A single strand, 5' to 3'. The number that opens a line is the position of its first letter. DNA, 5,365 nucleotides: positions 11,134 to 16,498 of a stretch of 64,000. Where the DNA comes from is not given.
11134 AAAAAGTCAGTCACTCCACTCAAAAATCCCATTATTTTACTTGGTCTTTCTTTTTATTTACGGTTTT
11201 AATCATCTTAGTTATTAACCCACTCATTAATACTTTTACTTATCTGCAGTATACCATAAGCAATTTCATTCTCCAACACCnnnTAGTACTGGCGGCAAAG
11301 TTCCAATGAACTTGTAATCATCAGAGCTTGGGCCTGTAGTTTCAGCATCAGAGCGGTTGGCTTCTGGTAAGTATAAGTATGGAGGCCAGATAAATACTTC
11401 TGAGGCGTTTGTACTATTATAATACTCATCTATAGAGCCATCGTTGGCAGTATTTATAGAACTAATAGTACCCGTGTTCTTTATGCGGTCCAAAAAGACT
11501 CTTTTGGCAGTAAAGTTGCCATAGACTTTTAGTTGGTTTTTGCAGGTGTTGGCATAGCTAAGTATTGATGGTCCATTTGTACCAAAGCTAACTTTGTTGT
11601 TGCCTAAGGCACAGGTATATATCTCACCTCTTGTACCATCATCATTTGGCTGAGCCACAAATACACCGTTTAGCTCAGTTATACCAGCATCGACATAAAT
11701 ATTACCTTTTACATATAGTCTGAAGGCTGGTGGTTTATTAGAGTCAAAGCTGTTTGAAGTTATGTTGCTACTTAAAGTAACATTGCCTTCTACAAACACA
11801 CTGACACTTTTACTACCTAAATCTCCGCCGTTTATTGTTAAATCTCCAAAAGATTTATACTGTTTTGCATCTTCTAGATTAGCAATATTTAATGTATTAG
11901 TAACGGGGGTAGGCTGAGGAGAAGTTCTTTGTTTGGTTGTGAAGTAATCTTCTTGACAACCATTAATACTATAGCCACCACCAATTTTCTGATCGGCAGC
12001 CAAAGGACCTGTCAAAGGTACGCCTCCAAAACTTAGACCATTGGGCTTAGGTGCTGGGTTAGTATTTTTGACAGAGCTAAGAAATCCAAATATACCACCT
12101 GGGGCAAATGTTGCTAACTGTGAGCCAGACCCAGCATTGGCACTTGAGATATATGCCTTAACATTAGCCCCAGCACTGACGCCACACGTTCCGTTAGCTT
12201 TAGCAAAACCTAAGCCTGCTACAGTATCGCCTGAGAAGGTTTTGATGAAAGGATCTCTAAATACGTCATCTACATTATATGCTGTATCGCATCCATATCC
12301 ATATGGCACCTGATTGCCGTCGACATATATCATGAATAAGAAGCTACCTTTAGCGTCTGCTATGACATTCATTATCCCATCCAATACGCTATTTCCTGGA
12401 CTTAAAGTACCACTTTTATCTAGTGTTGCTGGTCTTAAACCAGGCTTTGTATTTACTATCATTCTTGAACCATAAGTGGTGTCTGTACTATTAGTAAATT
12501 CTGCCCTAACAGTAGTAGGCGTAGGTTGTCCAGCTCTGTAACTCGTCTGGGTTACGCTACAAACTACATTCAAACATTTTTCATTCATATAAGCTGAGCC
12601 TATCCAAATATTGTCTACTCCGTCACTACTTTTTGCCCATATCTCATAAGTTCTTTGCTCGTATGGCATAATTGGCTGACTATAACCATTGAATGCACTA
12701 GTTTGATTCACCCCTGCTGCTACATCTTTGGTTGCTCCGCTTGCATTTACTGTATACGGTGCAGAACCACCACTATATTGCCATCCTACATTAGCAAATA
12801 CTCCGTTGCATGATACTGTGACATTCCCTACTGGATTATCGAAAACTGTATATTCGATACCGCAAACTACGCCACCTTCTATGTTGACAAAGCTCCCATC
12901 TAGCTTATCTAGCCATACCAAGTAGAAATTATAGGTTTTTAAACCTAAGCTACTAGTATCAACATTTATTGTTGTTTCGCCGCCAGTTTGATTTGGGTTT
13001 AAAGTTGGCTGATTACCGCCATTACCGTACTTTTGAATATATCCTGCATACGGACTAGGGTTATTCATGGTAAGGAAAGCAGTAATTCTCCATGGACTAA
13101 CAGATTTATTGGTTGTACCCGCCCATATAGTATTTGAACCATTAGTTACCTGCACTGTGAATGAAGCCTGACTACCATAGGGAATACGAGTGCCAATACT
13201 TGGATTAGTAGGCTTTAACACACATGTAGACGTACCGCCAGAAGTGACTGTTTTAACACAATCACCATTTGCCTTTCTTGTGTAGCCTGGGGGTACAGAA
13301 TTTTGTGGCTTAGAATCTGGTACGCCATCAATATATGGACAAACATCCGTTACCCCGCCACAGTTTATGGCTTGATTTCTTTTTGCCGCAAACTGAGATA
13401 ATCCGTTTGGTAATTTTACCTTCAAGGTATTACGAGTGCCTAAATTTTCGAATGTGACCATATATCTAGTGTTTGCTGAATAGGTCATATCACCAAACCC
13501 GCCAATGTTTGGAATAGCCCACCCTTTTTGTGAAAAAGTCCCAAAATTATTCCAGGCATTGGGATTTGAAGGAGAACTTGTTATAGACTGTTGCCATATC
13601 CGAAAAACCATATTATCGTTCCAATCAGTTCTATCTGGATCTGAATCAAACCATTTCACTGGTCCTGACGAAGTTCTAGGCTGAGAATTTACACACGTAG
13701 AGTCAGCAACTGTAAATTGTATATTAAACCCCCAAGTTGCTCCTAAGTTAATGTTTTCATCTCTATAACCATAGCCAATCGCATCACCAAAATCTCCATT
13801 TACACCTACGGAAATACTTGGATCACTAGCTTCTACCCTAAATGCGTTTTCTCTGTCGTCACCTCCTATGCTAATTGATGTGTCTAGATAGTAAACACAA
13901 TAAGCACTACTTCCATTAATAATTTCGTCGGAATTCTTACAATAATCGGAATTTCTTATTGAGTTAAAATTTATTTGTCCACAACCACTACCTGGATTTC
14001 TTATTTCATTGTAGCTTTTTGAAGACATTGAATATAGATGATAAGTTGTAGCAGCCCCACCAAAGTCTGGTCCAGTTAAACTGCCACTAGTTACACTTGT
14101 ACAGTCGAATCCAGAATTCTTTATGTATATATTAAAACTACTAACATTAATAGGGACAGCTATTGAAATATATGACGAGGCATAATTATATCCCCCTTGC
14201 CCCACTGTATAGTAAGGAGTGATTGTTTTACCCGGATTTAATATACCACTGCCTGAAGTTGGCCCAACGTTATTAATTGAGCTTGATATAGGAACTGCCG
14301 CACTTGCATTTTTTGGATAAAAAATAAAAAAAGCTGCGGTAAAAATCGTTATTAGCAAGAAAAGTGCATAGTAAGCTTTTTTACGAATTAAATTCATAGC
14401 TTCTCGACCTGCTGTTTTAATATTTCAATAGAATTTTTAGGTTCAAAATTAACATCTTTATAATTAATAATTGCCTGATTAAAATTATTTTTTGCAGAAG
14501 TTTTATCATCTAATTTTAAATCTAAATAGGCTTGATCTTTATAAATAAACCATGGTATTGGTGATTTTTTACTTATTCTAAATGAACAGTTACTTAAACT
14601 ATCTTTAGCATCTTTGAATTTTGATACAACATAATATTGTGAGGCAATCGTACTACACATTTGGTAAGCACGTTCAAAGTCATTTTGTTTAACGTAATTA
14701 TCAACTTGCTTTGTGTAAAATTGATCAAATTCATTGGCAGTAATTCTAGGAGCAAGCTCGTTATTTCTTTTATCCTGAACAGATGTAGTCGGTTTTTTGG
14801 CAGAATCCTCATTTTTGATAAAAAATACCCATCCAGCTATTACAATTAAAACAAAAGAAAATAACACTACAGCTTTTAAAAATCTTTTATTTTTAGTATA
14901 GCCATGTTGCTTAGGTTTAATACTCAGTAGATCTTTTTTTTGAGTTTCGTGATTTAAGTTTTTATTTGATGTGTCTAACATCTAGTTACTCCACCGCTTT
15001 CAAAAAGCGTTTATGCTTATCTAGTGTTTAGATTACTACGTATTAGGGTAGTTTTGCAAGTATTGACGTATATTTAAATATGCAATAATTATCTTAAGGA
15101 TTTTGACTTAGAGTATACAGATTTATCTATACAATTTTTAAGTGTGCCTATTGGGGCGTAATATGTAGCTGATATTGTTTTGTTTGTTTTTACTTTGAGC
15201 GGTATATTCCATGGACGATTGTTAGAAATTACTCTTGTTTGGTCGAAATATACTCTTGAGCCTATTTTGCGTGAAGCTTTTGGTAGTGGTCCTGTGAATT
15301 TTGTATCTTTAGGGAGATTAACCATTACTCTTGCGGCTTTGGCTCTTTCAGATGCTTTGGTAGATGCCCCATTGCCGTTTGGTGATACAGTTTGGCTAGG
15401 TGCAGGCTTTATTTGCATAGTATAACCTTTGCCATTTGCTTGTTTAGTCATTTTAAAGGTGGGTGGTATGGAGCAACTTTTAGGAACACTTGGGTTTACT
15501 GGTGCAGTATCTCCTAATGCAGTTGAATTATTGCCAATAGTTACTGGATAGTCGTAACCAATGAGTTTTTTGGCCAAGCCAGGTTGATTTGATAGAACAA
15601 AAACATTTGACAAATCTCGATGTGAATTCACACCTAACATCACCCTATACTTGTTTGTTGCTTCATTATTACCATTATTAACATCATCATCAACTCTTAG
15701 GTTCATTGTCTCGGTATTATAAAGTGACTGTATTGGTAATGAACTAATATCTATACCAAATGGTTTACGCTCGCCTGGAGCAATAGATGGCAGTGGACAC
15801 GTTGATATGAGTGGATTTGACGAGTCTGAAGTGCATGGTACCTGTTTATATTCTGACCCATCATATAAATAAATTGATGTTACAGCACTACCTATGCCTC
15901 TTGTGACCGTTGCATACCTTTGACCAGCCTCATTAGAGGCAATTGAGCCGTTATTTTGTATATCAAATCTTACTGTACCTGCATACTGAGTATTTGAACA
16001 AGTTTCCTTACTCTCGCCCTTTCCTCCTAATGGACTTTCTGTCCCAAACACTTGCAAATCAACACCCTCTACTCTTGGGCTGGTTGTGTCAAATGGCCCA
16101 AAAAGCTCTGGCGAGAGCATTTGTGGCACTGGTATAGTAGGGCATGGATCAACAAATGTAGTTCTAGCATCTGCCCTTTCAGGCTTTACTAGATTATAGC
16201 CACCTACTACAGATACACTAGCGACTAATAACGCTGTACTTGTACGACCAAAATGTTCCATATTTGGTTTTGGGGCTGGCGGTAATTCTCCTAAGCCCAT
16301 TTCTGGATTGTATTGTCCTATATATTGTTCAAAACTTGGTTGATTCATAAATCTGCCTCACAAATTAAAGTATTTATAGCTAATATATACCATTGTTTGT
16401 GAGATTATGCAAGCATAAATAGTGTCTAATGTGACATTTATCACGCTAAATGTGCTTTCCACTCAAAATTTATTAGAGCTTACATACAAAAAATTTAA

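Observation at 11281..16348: Three-gene surface-protein module directly upstream of pilM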

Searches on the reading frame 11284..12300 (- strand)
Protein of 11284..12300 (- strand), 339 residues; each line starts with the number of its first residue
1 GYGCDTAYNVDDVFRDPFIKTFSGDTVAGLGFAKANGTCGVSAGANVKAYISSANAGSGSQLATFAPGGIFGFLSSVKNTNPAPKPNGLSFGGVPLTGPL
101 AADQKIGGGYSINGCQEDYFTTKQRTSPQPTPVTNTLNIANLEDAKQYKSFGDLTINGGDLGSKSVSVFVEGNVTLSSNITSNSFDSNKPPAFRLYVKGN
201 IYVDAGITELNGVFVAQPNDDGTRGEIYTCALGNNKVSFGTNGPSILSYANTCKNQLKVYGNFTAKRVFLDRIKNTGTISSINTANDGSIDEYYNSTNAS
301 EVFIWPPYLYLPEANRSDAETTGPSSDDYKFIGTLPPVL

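Call 34: find_homologous_proteins(query=window:11284-12300:-, max_evalue=0.001)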
Query window:11284-12300:-: 2490 candidates shared short words with the query, none scored E <= 0.001.

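Call 39: predict_structure(alignment_id=A1)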
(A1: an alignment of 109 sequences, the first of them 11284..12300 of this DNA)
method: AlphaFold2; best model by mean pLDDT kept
length: 339 residues; sequences in the alignment: 109
mean_pLDDT: 83.5   pTM: 0.86
mean pLDDT of the five models: 83.5, 82.0, 81.4, 80.4, 80.2
residues with pLDDT >= 90: 193; 70-90: 74; 50-70: 40; < 50: 32
segments of 3 or more residues with pLDDT < 50: 1-10, 323-325, 328-339
pLDDT, mean of each block of 10 residues (from residue 1): 44 71 92 87 86 83 90 79 52 53 71 88 91 97 97 98 97 98 93 98 98 97 96 92 87 96 97 73 60 90 94 91 52 48
secondary structure, 60 per line:
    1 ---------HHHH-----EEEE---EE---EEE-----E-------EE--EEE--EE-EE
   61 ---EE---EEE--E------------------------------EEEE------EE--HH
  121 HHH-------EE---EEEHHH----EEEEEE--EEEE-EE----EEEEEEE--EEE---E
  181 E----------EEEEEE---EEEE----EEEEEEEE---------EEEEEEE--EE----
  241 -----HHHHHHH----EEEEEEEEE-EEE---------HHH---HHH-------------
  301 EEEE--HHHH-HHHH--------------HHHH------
elements in order: H10-13 E19-22 E31-33 E51-53 E69-71 E105-108 H119-123 E136-138 E146-151 E154-157 E165-171 E174-176 E192-197 E201-204 E209-216 E226-232 H246-252 E257-265 E267-269 E301-304 H307-310 H312-315 H330-333

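Call 45: search_solved_structures(query=A1, max_evalue=10, show_alignments=2)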
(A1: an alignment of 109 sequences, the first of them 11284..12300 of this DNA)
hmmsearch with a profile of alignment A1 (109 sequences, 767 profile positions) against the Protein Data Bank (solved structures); distinct sequences matched with E-value up to 10: 0.

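Call 79: find_related_loci(query=A3, collection=metagenome_contigs, flank=7000)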
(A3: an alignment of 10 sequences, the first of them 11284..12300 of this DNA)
Query A3 (339 aa) in metagenome_contigs; peptide patterns used: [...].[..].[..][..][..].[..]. (x = any residue, [..] = any of these).
133 stretches matched a pattern; 105 encode a relative of the query (tblastn E <= 1e-3); the best 80 are kept; 80 distinct loci.
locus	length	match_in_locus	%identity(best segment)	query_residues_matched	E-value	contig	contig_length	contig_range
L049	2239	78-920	39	56-339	2e-52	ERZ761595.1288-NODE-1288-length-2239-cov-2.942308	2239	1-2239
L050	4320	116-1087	33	3-339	1e-36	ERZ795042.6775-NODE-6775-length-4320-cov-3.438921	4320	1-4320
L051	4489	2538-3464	30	13-339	2e-35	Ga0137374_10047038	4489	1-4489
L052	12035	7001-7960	30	11-339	1e-32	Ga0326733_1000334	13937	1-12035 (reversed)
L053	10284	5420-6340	31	13-339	2e-32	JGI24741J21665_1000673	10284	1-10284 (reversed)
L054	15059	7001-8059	33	13-339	2e-31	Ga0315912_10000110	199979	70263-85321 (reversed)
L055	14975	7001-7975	33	3-339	3e-31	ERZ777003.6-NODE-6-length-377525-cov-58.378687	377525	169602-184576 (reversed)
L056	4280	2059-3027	31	3-339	1e-29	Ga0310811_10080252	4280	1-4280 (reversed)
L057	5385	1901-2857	32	13-339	4e-28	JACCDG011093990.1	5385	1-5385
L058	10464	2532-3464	29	12-339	5e-27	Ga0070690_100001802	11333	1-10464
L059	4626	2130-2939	34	13-272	9e-27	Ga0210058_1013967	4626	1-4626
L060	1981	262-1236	32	17-339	2e-26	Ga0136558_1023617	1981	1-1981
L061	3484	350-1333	30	4-339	1e-25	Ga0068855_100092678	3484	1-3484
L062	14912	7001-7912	33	13-339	7e-25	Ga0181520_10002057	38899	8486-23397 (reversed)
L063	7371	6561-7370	33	13-271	1e-24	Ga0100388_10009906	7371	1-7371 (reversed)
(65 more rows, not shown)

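Call 104: fold_search(model_id=the predicted structure, library=pdb)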
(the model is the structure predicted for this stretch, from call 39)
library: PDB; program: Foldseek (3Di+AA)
matches with E <= 10: 25; with E <= 0.001: 0
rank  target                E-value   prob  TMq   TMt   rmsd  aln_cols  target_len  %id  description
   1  4b15_A                4.9e-01  0.03  0.11  0.13  15.2       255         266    9  crystal structure of tamarind chitinase like lectin (TCLL) (released 2013-06-12)
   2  6qvi_B                9.1e-01  0.12  0.28  0.21  12.3       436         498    9  Crystal structure of competence-associated pilin ComZ from Thermus thermophilus (released 2019-05-29)
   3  4nu2                  1.2e+00  0.14  0.26  0.37  10.5       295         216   12  Crystal structure of an ice-binding protein (FfIBP) from the Antarctic bacterium, Flavobacterium frigoris PS1 (released 2014-04-16)
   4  5uyt_A                1.2e+00  0.04  0.17  0.14  24.6       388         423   12  Crystal structure of ice binding protein from an Antarctic bacterium Flavobacteriaceae (released 2017-10-25)
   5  7bwy_A                1.6e+00  0.06  0.18  0.26  13.5       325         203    8  Crystal structure of ice-binding protein from an Antarctic ascomycete, Antarctomyces psychrotrophicus. (released 2020-05-27)
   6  7bwx_A                2.8e+00  0.05  0.22  0.33  11.1       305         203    8  Crystal structure of ice-binding protein from an Antarctic ascomycete, Antarctomyces psychrotrophicus. (released 2020-05-27)
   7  3wp9                  3.8e+00  0.02  0.18  0.23  14.0       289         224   16  Crystal structure of antifreeze protein from an Antarctic sea ice bacterium Colwellia sp. (released 2014-07-02)
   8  7blf_B                4.0e+00  0.01  0.09  0.09  15.1       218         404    6  Crystal structure of ene-reductase OYE4 from Botryotinia fuckeliana (BfOYE4) (released 2022-07-13)
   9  9lhr_A                4.7e+00  0.05  0.23  0.32  10.9       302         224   11  Crystal structure of Ice binding protein from Candidatus Cryosericum odellii SMC5 (released 2025-09-03)
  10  6bg8_A                5.2e+00  0.05  0.25  0.33  12.7       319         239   13  Shewanella frigidimarina ice-binding protein_1 DUF3494 Domain (released 2018-03-07)
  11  9f16_B                6.1e+00  0.01  0.10  0.09  11.5       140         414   13  Structure of a homomeric LRRC8C point mutation disease mutant (released 2024-11-13)
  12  4nu3_B                6.4e+00  0.04  0.25  0.35  10.3       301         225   11  Crystal structure of mFfIBP, a capping head region swapped mutant of ice-binding protein (released 2014-04-16)
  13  9lhs                  7.5e+00  0.04  0.26  0.37  10.3       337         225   11  Crystal structure of an ice-binding protein from Candidatus Cryosericum odellii (released 2025-09-03)
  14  5t61_O                7.9e+00  0.01  0.12  0.15  11.5       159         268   11  TUNGSTEN-CONTAINING FORMYLMETHANOFURAN DEHYDROGENASE FROM METHANOTHERMOBACTER WOLFEII, TRICLINIC FORM AT 2.55 A (released 2016-10-19)
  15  3uyv_A                8.3e+00  0.05  0.17  0.24   8.3       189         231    8  Crystal structure of a glycosylated ice-binding protein (LeIBP) from Arctic yeast (released 2012-02-29)
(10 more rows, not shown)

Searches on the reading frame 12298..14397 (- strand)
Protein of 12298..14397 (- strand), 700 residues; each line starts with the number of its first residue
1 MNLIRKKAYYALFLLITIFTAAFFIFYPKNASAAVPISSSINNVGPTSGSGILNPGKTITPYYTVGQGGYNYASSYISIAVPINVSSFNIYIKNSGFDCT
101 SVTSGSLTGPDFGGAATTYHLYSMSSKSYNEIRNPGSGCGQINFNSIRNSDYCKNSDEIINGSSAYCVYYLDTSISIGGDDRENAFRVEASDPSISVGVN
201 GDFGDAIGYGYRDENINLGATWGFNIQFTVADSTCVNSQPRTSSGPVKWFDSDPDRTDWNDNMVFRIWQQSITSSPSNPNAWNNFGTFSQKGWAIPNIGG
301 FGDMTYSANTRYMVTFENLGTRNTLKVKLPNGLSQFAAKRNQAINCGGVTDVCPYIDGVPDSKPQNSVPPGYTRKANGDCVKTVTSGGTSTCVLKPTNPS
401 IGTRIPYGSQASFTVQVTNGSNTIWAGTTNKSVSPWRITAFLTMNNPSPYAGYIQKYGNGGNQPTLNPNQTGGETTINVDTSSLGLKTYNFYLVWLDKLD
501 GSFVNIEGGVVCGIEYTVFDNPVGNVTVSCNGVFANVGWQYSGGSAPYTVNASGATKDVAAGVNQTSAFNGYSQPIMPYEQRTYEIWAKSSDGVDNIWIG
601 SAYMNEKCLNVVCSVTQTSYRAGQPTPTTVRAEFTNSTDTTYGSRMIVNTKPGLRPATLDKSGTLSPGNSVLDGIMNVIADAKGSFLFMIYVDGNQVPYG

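Call 89: search_solved_structures(query=window:12298-14397:-, max_evalue=1)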
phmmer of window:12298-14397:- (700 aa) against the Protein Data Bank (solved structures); distinct sequences matched with E-value up to 1: 0.

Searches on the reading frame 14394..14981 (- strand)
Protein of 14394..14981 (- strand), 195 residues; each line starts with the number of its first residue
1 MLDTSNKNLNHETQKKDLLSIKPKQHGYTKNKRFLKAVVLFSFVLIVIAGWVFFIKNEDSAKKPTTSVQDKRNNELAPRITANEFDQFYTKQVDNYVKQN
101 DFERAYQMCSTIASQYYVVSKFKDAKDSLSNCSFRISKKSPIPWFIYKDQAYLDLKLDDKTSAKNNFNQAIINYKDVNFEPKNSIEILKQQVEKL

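Call 4: search_protein_families(library=pfam, proteins=[window:14394-14981:-], max_evalue=1)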
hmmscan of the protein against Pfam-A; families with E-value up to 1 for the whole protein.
window:14394-14981:- (195 aa): 5 families
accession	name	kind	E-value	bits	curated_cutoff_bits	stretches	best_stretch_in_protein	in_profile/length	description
PF03773.19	ArsP_1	-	0.023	14.3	32.3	1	34-96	112-175/294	Predicted permease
PF12698.13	ABC2_membrane_3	-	0.025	14.1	31.6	1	32-173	1-125/347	ABC-2 family transporter protein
PF07843.16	DUF1634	-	0.069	13.7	27.5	1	34-67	4-37/102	Protein of unknown function (DUF1634)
PF17418.7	SdpA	-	0.1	12.9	25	1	43-85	8-52/141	Sporulation delaying protein SdpA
PF23205.1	DUF7063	-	0.2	12.2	27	1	52-96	26-69/85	Domain of unknown function (DUF7063)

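Call 5: search_protein_families(library=ncbifam, proteins=[window:14394-14981:-], max_evalue=1)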
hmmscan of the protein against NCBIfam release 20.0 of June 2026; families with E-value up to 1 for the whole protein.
window:14394-14981:- (195 aa): 2 families
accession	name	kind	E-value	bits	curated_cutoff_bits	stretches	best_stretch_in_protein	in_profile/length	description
NF042931.1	SAG1386_EF1546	equivalog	0.0054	16.8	80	1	14-72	11-69/158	SAG1386/EF1546 family surface-associated protein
TIGR00756.2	PPR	repeat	0.1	12.8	20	0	93-108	7-22/35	pentatricopeptide repeat protein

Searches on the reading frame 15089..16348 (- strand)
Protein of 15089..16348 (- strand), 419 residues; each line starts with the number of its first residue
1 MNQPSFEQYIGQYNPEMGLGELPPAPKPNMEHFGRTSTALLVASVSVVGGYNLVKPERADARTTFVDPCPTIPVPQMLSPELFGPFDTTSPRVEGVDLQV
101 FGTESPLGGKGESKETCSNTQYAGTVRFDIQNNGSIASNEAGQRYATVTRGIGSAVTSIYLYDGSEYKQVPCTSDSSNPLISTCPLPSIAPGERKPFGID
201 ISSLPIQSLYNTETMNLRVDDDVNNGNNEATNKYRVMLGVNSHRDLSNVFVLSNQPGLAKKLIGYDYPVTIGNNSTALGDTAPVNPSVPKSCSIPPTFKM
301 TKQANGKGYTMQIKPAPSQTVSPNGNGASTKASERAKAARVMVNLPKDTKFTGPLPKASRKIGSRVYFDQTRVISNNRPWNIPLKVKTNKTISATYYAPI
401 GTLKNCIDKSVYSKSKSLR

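Call 4: search_protein_families(library=pfam, proteins=[window:15089-16348:-], max_evalue=1)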
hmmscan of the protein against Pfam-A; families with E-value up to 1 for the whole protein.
window:15089-16348:- (419 aa): 0 families

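Call 5: search_protein_families(library=ncbifam, proteins=[window:15089-16348:-], max_evalue=1)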
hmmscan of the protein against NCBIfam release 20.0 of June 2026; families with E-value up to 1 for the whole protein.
window:15089-16348:- (419 aa): 0 families

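Call 16: find_homologous_proteins(query=window:15089-16348:-)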
Query window:15089-16348:- (419 aa): 1 proteins with E <= 0.001 among 3200 candidates.
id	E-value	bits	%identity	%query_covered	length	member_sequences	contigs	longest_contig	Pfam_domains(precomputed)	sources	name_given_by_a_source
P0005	8.5e-279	943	100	100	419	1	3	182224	-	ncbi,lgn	-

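Call 88: search_solved_structures(query=window:15089-16348:-, max_evalue=1)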
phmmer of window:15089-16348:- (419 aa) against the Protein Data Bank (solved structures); distinct sequences matched with E-value up to 1: 0.
